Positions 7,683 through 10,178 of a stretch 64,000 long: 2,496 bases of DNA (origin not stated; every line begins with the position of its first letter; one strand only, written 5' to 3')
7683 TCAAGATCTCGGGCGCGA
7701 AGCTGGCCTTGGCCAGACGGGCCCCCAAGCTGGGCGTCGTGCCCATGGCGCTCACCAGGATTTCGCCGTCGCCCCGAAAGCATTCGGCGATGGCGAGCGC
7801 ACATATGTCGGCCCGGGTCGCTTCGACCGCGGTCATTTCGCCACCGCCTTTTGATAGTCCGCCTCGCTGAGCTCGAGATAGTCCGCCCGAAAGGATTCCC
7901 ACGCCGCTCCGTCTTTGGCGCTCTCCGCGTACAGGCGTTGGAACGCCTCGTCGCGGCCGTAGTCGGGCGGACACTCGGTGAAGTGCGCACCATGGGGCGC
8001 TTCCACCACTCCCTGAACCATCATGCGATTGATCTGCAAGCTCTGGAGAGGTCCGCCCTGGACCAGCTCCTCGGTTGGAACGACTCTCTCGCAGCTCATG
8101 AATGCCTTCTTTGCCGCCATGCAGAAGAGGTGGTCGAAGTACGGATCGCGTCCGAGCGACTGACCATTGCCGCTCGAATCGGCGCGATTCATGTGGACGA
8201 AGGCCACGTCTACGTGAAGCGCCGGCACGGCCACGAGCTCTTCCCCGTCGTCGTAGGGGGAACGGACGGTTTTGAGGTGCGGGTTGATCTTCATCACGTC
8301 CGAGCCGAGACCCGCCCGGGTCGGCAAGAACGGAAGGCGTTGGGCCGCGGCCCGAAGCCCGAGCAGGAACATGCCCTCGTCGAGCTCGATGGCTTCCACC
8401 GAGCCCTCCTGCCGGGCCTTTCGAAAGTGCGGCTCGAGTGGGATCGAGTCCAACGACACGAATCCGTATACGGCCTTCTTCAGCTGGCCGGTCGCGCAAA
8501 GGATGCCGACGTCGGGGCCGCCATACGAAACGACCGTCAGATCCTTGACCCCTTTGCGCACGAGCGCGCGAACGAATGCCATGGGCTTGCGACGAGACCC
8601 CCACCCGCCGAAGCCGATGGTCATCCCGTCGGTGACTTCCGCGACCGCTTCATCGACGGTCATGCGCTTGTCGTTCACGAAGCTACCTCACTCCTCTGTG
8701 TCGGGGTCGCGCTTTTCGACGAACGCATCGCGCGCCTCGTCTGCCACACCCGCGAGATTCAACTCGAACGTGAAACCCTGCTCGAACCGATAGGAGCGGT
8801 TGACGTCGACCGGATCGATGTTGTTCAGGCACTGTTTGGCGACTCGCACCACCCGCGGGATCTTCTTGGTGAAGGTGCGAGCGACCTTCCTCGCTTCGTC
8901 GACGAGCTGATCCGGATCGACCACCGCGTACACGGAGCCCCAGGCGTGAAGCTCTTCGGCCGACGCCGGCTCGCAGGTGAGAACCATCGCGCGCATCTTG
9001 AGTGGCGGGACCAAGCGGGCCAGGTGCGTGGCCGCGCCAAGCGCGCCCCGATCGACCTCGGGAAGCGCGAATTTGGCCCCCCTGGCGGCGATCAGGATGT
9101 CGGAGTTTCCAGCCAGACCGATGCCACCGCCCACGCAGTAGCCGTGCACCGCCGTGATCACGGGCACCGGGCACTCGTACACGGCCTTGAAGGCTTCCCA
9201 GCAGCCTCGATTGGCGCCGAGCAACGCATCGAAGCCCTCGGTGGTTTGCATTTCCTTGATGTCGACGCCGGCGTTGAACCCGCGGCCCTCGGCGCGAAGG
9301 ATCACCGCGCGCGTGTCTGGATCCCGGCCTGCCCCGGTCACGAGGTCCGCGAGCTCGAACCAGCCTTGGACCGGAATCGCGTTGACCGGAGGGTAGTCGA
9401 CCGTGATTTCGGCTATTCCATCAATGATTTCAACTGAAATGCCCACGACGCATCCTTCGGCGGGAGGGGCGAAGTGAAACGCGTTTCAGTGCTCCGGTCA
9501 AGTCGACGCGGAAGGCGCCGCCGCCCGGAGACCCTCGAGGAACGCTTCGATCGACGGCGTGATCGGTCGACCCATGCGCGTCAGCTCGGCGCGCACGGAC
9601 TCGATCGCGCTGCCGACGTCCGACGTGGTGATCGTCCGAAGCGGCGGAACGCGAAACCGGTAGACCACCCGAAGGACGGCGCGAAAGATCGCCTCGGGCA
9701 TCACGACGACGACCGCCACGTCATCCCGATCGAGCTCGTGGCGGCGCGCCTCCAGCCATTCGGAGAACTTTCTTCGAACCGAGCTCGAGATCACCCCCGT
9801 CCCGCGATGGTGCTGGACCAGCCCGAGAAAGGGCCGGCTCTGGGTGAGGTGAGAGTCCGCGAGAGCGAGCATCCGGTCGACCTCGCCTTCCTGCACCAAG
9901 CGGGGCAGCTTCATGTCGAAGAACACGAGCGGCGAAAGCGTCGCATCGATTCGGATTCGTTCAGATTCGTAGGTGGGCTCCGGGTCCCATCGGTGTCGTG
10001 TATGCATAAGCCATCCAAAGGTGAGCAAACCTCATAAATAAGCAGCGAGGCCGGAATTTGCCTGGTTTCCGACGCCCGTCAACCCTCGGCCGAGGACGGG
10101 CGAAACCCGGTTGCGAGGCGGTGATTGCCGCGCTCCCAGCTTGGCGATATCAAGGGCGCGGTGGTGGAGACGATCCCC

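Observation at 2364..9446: The operon is syntenic with the actinobacterial steroid ring C/D (HIP) degradation module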

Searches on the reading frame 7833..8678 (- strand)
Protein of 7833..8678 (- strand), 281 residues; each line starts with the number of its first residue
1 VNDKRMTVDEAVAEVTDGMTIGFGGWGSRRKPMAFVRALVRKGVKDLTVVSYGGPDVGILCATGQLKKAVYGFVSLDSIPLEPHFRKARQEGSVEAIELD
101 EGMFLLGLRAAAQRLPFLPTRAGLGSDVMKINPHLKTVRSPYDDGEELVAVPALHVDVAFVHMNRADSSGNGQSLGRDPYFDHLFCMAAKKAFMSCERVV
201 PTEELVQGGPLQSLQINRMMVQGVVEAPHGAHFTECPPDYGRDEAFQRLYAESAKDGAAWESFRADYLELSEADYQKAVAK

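Call 5: search_protein_families(library=pfam, proteins=[window:7833-8678:-])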
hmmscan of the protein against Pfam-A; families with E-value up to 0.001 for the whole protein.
window:7833-8678:- (281 aa): 1 family
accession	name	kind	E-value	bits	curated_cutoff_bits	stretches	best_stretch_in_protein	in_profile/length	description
PF01144.29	CoA_trans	-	3.5e-36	125.1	23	1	6-226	2-216/217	Coenzyme A transferase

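Call 6: search_protein_families(library=ncbifam, proteins=[window:7833-8678:-])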
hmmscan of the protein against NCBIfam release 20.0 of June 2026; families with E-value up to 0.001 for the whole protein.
window:7833-8678:- (281 aa): 2 families
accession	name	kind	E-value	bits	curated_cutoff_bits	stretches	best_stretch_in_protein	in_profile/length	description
TIGR02429.1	pcaI_scoA_fam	subfamily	1.2e-19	70.5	128.5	1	3-205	4-201/222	3-oxoacid CoA-transferase subunit A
NF007394.0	PRK09920.1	equivalog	6.6e-13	48.8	315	1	1-205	1-198/219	acetate CoA-transferase subunit alpha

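Call 9: search_solved_structures(query=window:7833-8678:-, show_alignments=1)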
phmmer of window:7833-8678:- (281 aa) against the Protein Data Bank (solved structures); distinct sequences matched with E-value up to 0.001: 20.
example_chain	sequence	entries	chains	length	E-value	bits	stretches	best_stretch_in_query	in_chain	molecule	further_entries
6co6_A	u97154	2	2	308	5.6e-106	357.2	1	2-281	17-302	Probable CoA-transferase alpha subunit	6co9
6coj_A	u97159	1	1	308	3.9e-105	354.5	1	2-281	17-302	Probable CoA-transferase alpha subunit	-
6con_A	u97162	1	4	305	3.4e-103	348.1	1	1-279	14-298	CoA-transferase subunit alpha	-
1poi_A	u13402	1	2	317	1.1e-25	93.9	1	4-267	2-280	GLUTACONATE COENZYME A-TRANSFERASE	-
5mzw_A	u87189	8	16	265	3e-20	76.1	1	7-259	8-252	Glutaconate CoA-transferase family, subunit A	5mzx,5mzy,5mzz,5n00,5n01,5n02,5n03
8k9h_B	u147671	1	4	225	8.5e-15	58.2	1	2-225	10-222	Acetoacetate:butyrate/acetate coenzyme A transferase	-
3rrl_A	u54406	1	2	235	1.3e-10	44.5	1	6-205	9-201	Succinyl-CoA:3-ketoacid-coenzyme A transferase subunit A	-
1k6d_A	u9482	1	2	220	7e-10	42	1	2-205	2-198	ACETATE COA-TRANSFERASE ALPHA SUBUNIT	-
5dbn_A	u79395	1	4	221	7.1e-10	42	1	2-205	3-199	Acetate CoA-transferase subunit alpha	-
4kgb_A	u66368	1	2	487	2.6e-09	40.2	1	10-205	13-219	Succinyl-CoA:3-ketoacid-coenzyme A transferase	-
3cdk_A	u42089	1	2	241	2.8e-09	40.1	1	9-205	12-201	Succinyl-CoA:3-ketoacid-coenzyme A transferase subunit A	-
9cq2_A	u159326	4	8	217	4.3e-08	36.2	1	15-205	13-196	3-oxoacid CoA-transferase, A subunit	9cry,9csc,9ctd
2nrb_A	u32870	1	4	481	2.9e-07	33.5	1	10-201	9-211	Succinyl-CoA:3-ketoacid-coenzyme A transferase 1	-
2nrc_A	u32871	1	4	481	2.9e-07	33.5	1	10-201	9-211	Succinyl-CoA:3-ketoacid-coenzyme A transferase 1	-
1ooz_A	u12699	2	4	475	5.2e-07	32.6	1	10-201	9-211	Succinyl-CoA:3-ketoacid-coenzyme A transferase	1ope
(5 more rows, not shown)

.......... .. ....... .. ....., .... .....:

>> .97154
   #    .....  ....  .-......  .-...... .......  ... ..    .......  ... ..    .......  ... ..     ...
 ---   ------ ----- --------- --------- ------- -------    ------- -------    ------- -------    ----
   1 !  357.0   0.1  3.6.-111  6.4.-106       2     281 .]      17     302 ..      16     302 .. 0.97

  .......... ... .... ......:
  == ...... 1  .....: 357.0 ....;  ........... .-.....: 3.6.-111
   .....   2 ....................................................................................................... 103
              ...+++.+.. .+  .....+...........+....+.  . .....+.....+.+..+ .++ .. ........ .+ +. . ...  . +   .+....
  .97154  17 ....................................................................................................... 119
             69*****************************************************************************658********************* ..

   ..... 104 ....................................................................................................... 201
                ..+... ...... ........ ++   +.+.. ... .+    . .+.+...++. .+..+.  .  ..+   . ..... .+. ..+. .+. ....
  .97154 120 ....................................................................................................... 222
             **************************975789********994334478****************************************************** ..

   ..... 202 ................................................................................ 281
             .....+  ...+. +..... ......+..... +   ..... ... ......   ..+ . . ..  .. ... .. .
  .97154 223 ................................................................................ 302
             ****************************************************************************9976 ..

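Call 17: find_related_loci(query=window:7833-8678:-, collection=genome_contigs, flank=10000)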
Query window:7833-8678:- (281 aa) in genome_contigs; peptide patterns used: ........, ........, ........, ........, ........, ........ (x = any residue, [..] = any of these).
598 stretches matched a pattern (row limit reached: there are more); 447 encode a relative of the query (tblastn E <= 1e-3); the best 80 are kept; 80 distinct loci.
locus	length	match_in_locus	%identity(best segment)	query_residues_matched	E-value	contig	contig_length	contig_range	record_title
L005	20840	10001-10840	88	1-280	2e-172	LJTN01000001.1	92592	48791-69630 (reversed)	MAG: Myxococcales bacterium SG8_38 WOR_8-12_51, whole genome shotgun sequence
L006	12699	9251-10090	88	1-280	2e-169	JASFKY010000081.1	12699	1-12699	MAG: Myxococcales bacterium isolate D0817M02metaG_Bin_93 D0817M02metaG_FD_scaffold_232_c2, whole genome shotgun sequence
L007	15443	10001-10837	87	1-279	3e-169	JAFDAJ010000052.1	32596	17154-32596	MAG: Deltaproteobacteria bacterium isolate AB_1215_Bin_95 AB_1215_Bin_95_scaffold_2282, whole genome shotgun sequence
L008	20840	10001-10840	86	1-280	7e-169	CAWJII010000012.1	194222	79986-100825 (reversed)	MAG: uncultured delta proteobacterium isolate MFD03804.bin.1.151 genome assembly, contig: contig_7456, whole genome shot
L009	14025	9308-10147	86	1-280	2e-168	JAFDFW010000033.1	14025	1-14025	MAG: Deltaproteobacteria bacterium isolate Meg22_02_Bin_93 Meg22_02_Bin_93_scaffold_6768, whole genome shotgun sequence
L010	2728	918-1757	86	1-280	2e-179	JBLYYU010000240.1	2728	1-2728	MAG: Polyangiales bacterium isolate EBRS3.bin2 k97_288911, whole genome shotgun sequence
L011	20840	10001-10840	87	1-280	9e-169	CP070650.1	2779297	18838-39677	MAG: Myxococcales bacterium isolate bin861 chromosome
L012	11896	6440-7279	86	1-280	8e-169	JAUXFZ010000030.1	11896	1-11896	MAG: Myxococcales bacterium isolate CSMAG_2916 CSMAG_2916_k117_5383816_length_11896_cov_65.0000, whole genome shotgun se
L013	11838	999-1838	86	1-280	2e-168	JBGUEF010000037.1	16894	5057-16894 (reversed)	MAG: Deltaproteobacteria bacterium isolate 35D-01 NODE_37_length_16894_cov_2.634536, whole genome shotgun sequence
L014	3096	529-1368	86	1-280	4e-177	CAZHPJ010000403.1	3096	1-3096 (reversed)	MAG TPA_asm: uncultured Sandaracinaceae bacterium isolate SRP128015_co2_29 genome assembly, contig: NODE_41709_length_30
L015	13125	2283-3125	85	1-281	2e-167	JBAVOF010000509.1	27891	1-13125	MAG: Polyangiales bacterium isolate MFD02366_ilm_asm_bin8 k127_52220, whole genome shotgun sequence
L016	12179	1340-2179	86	1-280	2e-167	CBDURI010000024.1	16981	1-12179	MAG TPA_asm: uncultured bacterium isolate SRR21487744_binner13_Refined_51 genome assembly, contig: ERZ25748493.941, whol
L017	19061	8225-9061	86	1-279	2e-167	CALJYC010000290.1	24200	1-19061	MAG: uncultured bacterium isolate N3_Bin_MAXBIN__017_sub_1 genome assembly, contig: c_000003931990, whole genome shotgun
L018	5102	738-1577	86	1-280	3e-170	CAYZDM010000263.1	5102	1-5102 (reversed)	MAG TPA_asm: uncultured Sandaracinaceae bacterium isolate SRP155585_co1_222 genome assembly, contig: NODE_13297_length_5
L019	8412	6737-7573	86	1-279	2e-167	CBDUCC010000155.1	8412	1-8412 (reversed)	MAG TPA_asm: uncultured Myxococcales bacterium isolate ERR2431956_metabat2_51 genome assembly, contig: ERZ23880148.3030,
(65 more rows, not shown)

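Call 34: search_solved_structures(query=window:7833-8678:-, show_alignments=3, max_evalue=1e-50)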
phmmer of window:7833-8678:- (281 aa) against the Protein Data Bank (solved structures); distinct sequences matched with E-value up to 1e-50: 3.
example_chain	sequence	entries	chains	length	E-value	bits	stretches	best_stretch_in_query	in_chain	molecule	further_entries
6co6_A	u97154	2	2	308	5.6e-106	357.2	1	2-281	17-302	Probable CoA-transferase alpha subunit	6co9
6coj_A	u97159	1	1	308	3.9e-105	354.5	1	2-281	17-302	Probable CoA-transferase alpha subunit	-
6con_A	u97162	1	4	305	3.4e-103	348.1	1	1-279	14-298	CoA-transferase subunit alpha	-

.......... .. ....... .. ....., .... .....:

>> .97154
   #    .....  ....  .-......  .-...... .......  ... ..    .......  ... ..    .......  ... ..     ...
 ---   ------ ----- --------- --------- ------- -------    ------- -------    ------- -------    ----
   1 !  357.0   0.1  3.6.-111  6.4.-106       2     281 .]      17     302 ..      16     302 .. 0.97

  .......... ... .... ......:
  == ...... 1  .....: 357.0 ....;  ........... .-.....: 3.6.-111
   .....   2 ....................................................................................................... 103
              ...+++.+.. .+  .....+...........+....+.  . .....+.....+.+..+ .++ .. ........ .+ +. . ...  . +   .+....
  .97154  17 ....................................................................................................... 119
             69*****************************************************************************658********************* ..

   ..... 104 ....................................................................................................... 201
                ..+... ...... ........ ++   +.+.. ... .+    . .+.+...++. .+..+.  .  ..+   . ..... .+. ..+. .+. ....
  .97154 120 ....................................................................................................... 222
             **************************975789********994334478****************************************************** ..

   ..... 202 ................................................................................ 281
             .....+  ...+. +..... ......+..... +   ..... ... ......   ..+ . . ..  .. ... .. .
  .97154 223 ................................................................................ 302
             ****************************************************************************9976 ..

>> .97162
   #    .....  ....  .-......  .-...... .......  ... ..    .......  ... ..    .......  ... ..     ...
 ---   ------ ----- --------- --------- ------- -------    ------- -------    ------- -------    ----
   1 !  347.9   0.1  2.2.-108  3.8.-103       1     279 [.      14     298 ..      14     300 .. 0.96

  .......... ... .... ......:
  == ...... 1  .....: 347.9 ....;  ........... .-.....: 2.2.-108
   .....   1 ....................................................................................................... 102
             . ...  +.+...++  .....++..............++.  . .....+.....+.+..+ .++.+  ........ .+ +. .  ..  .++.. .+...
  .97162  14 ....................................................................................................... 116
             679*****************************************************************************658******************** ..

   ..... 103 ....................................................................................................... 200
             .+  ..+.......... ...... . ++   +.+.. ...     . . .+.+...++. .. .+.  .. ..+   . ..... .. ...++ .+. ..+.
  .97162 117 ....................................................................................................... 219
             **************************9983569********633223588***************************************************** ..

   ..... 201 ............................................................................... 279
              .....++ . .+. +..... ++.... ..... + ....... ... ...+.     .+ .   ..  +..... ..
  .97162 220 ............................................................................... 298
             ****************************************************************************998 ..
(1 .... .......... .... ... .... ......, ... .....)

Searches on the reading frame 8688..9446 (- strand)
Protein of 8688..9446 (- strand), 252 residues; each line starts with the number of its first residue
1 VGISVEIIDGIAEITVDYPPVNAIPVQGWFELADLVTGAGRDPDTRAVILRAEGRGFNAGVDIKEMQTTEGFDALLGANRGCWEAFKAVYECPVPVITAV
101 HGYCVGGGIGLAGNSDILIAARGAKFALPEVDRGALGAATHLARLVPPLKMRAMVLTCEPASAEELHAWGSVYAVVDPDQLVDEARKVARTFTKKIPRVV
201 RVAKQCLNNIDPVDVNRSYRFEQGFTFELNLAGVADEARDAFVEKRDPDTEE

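Call 5: search_protein_families(library=pfam, proteins=[window:8688-9446:-])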
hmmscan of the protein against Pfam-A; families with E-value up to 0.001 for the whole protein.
window:8688-9446:- (252 aa): 2 families
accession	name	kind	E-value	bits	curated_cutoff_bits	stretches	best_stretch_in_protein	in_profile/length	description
PF00378.25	ECH_1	-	2.4e-42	145.5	27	1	9-250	4-248/251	Enoyl-CoA hydratase/isomerase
PF16113.10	ECH_2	-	2.5e-15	57.3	27.2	1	22-202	13-198/335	Enoyl-CoA hydratase/isomerase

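Call 6: search_protein_families(library=ncbifam, proteins=[window:8688-9446:-])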
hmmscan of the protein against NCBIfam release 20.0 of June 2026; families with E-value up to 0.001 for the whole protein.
window:8688-9446:- (252 aa): 71 families (the best 25 are shown)
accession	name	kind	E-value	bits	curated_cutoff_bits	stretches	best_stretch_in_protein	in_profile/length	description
NF005925.0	PRK07938.1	equivalog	1.3e-116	388.3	260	1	8-248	9-249/252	enoyl-CoA hydratase family protein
NF005073.0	PRK06495.1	subfamily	9.1e-59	198.8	296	1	3-248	6-252/257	enoyl-CoA hydratase/isomerase family protein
NF005803.0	PRK07658.1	equivalog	4.9e-40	137.6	313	1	3-249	4-253/257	enoyl-CoA hydratase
NF051848.1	EnCoAHydtEchA19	equivalog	1.5e-35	123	400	1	14-249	13-254/258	enoyl-CoA hydratase EchA19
NF006007.0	PRK08138.1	subfamily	3.3e-34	118.4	355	1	8-249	15-257/261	enoyl-CoA hydratase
NF006008.0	PRK08139.1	equivalog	6.4e-34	117.7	313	1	6-250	16-263/266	enoyl-CoA hydratase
NF007239.0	PRK09674.1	equivalog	2.1e-33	115.9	371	1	10-249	13-253/257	2,3-dehydroadipyl-CoA hydratase PaaF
NF002936.2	PRK03580.1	equivalog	1e-32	113.5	500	1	10-249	12-257/261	crotonobetainyl-CoA hydratase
NF004517.0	PRK05862.1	equivalog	2e-32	112.7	396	1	4-249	7-253/257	enoyl-CoA hydratase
NF004475.0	PRK05809.1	subfamily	3.4e-32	112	394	1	5-249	8-256/260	short-chain-enoyl-CoA hydratase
NF004794.0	PRK06142.1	equivalog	1e-31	110.6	308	1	3-249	8-269/273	crotonase/enoyl-CoA hydratase family protein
NF046063.1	oxepin_alt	equivalog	1.7e-30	106.3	300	1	22-249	22-254/254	oxepin-CoA hydrolase, alternative type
NF006100.0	PRK08252.1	subfamily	2.8e-30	105.7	282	1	3-249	5-250/254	crotonase/enoyl-CoA hydratase family protein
NF004781.0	PRK06127.1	subfamily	5.8e-30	104.8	291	1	6-248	16-264/269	enoyl-CoA hydratase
NF006566.0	PRK09076.1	subfamily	1.1e-28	100.5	286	1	3-249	7-256/260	enoyl-CoA hydratase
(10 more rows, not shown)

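Call 11: search_solved_structures(query=window:8688-9446:-)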
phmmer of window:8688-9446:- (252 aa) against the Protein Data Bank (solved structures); distinct sequences matched with E-value up to 0.001: 193 (the best 60 are shown).
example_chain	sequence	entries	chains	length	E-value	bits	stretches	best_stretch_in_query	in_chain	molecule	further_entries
3pea_A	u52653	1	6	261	4.1e-29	104.8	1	3-249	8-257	Enoyl-CoA hydratase/isomerase family protein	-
3pzk_A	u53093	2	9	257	3.7e-27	98.4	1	10-249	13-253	e enoyl-CoA hydratase echA8 | enoyl-CoA hydratase echA8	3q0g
3q0j_A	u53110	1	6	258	3.8e-27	98.4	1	10-249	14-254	enoyl-CoA hydratase echA8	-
3h81_A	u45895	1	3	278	5e-27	98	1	10-249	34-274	enoyl-CoA hydratase echA8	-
4fjw_D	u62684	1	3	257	9.5e-27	97.1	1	10-249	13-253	Probable enoyl-CoA hydratase echA8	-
9qwv_A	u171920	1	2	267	5.5e-24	88.1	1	13-249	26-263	Enoyl-CoA hydratase, mitochondrial, putative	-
5z7r_A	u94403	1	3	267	5.5e-24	88.1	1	10-247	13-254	Short-chain-enoyl-CoA hydratase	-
2pbp_A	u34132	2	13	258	5.9e-23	84.7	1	20-248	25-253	Enoyl-CoA hydratase subunit I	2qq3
7oeq_A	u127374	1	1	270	1.9e-22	83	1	22-249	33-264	Mevalonyl-coenzyme A hydratase sidH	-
5xzd_A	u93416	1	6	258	4.8e-22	81.7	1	3-248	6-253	Enoyl-CoA hydratase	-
3r0o_A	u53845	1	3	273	5.1e-22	81.6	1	8-248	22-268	Carnitinyl-CoA dehydratase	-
3r9t_A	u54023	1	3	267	1.4e-21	80.2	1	11-248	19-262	EchA1_1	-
4fzw_C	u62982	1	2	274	1.6e-21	80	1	9-249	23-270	1,2-epoxyphenylacetyl-CoA isomerase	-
3r9s_A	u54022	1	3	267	1.9e-21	79.7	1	11-248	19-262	Carnitinyl-CoA dehydratase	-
3moy_A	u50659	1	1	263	8.5e-21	77.6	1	9-249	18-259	Probable enoyl-CoA hydratase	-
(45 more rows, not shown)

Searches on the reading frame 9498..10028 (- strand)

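Call 5: search_protein_families(library=pfam, proteins=[window:9498-10028:-])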
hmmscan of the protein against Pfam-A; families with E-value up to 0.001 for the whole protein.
window:9498-10028:- (176 aa): 0 families

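Call 6: search_protein_families(library=ncbifam, proteins=[window:9498-10028:-])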
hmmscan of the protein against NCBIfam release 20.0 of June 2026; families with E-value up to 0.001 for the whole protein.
window:9498-10028:- (176 aa): 0 families

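Call 59: search_protein_families(library=pfam, max_evalue=0.1, proteins=[window:9498-10028:-])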
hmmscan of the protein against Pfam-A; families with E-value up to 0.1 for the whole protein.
window:9498-10028:- (176 aa): 1 family
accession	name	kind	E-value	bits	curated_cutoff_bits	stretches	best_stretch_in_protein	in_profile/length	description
PF17918.6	TetR_C_15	-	0.0066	17.5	26.8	1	81-125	44-88/108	Tetracyclin repressor-like, C-terminal domain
